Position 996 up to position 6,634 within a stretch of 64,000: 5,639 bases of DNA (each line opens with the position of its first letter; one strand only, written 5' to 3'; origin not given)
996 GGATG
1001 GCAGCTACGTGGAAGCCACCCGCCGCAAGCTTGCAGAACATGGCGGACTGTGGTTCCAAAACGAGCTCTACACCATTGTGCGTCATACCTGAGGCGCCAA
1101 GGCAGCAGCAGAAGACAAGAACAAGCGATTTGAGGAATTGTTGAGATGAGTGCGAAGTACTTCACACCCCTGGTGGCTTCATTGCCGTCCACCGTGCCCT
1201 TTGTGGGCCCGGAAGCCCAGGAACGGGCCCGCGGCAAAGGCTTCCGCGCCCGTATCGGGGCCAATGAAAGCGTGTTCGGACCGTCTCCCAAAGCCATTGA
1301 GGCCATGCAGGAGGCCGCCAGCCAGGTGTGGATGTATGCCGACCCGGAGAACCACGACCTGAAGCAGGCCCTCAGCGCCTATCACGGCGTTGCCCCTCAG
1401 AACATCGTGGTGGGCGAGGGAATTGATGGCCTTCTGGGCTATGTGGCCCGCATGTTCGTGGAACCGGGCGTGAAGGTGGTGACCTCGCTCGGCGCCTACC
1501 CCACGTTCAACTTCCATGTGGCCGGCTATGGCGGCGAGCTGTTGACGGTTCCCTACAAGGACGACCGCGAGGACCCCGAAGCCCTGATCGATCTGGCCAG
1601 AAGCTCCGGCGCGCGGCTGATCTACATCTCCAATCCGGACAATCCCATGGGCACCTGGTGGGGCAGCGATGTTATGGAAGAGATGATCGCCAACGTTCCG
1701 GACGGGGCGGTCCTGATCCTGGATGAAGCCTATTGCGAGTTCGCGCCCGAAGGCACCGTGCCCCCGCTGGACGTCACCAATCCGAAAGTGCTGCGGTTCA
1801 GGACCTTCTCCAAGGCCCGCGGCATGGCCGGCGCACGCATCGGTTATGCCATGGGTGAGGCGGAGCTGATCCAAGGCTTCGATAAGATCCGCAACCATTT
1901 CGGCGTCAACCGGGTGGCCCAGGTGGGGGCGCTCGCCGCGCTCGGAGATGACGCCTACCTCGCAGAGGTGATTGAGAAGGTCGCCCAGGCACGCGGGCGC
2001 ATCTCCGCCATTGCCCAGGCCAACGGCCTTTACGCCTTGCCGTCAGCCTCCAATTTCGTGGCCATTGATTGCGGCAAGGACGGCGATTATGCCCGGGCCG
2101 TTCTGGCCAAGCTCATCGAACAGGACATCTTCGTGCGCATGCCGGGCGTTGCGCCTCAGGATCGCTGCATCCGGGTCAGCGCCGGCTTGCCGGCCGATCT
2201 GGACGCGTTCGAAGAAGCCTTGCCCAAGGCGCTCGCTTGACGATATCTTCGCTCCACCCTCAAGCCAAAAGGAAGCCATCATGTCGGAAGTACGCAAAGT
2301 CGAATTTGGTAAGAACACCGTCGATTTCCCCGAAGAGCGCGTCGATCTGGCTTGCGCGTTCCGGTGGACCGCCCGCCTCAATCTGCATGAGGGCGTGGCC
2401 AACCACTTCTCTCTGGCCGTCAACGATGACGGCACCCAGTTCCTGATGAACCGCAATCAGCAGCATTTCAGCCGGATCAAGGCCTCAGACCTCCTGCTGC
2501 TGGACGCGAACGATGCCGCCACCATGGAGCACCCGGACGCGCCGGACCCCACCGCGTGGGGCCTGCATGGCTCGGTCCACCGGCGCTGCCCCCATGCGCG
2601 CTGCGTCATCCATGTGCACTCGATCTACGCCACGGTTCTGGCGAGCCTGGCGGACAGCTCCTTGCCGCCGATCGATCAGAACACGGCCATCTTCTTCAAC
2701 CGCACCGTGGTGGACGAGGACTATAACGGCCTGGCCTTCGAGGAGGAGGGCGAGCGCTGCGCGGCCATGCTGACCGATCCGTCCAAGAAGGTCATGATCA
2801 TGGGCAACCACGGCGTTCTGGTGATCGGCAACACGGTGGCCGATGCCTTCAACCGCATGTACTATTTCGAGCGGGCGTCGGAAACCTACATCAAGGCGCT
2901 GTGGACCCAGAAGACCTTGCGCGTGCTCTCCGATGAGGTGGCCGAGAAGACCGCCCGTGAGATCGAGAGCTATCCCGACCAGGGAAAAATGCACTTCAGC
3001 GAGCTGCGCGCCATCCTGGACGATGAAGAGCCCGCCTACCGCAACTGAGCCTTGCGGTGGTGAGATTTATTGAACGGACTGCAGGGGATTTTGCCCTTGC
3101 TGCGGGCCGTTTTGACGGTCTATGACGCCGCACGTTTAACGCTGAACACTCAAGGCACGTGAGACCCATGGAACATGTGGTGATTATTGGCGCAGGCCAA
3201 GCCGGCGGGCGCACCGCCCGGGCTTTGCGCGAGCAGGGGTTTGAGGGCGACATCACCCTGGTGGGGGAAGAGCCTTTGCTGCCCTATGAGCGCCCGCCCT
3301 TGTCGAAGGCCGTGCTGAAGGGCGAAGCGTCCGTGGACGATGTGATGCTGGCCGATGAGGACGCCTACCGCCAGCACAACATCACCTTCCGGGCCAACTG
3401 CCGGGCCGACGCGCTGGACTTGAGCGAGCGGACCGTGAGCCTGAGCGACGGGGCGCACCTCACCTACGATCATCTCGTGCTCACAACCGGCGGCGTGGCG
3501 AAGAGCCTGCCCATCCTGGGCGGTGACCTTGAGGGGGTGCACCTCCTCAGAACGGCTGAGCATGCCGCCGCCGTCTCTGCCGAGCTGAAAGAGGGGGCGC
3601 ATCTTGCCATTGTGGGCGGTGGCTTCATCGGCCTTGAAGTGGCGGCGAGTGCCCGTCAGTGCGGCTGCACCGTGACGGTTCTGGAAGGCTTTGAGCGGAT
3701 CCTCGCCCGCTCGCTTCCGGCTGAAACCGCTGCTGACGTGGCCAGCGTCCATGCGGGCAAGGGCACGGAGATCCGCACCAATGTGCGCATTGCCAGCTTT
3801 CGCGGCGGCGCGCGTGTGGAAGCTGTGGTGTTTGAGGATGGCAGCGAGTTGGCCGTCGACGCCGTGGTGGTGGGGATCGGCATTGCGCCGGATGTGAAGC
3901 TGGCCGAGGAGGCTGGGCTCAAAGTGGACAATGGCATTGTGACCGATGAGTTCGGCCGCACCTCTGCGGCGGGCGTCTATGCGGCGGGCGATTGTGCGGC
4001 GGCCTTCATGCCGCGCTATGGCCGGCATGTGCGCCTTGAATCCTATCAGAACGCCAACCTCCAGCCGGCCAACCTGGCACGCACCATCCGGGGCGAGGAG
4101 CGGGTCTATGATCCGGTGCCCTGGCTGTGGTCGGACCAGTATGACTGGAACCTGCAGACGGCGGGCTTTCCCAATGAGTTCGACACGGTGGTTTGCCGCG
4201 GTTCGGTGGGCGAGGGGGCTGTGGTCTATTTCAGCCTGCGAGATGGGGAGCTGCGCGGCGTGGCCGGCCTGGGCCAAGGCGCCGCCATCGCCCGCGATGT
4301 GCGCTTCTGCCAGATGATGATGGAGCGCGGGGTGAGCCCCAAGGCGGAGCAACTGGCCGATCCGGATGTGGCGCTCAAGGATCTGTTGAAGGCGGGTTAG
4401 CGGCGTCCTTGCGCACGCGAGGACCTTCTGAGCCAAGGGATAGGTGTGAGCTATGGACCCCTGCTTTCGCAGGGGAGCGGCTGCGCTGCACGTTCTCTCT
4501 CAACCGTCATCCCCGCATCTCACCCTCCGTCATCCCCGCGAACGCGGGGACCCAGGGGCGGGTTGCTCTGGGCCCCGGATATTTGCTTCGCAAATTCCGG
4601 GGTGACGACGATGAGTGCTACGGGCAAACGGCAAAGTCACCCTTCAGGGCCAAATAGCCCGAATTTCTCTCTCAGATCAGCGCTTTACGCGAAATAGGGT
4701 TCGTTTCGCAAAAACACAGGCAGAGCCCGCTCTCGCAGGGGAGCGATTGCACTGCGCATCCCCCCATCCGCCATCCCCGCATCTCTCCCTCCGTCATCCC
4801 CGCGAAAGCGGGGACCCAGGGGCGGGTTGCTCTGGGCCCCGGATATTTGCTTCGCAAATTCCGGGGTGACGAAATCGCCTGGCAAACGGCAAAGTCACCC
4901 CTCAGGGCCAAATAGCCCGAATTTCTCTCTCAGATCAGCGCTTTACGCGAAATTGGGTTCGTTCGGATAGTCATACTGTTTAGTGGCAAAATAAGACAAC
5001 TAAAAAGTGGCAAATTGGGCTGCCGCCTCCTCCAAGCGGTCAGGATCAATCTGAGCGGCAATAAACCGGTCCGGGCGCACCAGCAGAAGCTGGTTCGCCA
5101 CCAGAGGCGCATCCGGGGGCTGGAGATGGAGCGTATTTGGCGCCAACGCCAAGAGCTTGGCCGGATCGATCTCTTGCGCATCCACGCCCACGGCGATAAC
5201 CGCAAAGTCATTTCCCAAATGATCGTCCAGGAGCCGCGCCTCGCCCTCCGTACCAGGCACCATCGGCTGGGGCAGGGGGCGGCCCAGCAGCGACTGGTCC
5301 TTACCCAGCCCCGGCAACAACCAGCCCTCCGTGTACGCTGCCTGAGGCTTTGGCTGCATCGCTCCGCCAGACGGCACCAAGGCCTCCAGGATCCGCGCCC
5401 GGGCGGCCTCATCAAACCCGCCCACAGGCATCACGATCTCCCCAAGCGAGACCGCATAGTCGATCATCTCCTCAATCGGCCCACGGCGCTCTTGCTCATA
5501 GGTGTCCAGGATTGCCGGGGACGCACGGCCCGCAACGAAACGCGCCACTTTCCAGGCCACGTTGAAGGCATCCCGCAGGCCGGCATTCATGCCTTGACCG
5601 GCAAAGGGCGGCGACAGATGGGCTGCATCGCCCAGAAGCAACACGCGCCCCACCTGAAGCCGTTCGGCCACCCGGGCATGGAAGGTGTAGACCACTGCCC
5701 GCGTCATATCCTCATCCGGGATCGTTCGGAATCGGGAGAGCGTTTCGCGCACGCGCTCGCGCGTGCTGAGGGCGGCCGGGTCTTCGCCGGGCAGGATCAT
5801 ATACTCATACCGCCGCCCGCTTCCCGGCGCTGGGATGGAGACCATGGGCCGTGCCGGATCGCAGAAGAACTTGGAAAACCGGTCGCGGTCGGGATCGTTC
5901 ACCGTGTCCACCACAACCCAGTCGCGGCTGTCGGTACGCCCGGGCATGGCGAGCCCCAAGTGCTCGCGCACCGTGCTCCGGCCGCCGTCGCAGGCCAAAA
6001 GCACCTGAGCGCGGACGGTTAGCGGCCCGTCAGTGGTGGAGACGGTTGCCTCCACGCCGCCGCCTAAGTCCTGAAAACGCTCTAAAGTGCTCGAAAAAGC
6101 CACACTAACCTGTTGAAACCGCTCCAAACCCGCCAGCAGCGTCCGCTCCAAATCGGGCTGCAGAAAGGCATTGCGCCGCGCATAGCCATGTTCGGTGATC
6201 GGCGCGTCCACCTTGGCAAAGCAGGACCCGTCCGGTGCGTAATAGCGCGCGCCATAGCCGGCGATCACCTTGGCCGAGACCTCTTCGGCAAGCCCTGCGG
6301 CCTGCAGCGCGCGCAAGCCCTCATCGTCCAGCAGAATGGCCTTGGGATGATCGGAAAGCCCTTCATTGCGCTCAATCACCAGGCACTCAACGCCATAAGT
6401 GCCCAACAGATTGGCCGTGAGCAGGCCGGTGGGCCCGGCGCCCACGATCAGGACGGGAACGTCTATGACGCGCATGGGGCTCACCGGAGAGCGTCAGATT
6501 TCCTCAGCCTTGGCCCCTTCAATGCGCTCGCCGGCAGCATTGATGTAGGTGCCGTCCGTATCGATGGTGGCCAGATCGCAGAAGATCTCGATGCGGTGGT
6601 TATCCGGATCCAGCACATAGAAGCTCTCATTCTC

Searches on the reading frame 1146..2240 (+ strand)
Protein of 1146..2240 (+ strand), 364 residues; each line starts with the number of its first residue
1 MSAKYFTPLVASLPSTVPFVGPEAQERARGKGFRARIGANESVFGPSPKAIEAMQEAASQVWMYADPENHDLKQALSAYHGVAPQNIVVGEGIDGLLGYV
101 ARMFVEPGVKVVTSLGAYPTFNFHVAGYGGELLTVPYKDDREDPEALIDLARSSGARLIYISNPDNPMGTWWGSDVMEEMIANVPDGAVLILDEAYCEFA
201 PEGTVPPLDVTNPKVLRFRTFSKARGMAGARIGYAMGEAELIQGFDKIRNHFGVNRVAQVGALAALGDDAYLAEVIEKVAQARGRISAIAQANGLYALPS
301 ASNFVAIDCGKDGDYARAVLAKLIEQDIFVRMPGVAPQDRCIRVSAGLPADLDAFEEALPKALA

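Call 64: find_encoding_contigs(protein=window:1146-2240:+, flank=10000, max_places=1)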
Protein window:1146-2240:+ (364 aa): no gene with exactly this product is on record in the collection.

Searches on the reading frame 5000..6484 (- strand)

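Call 18: search_protein_families(library=pfam, proteins=[window:5000-6484:-], max_evalue=0.00001)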
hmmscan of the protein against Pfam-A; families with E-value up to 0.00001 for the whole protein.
window:5000-6484:- (494 aa): 1 family
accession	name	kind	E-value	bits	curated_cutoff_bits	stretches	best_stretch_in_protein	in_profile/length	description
PF01494.25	FAD_binding_3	-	3.2e-67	227.7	22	1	8-342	1-347/349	FAD binding domain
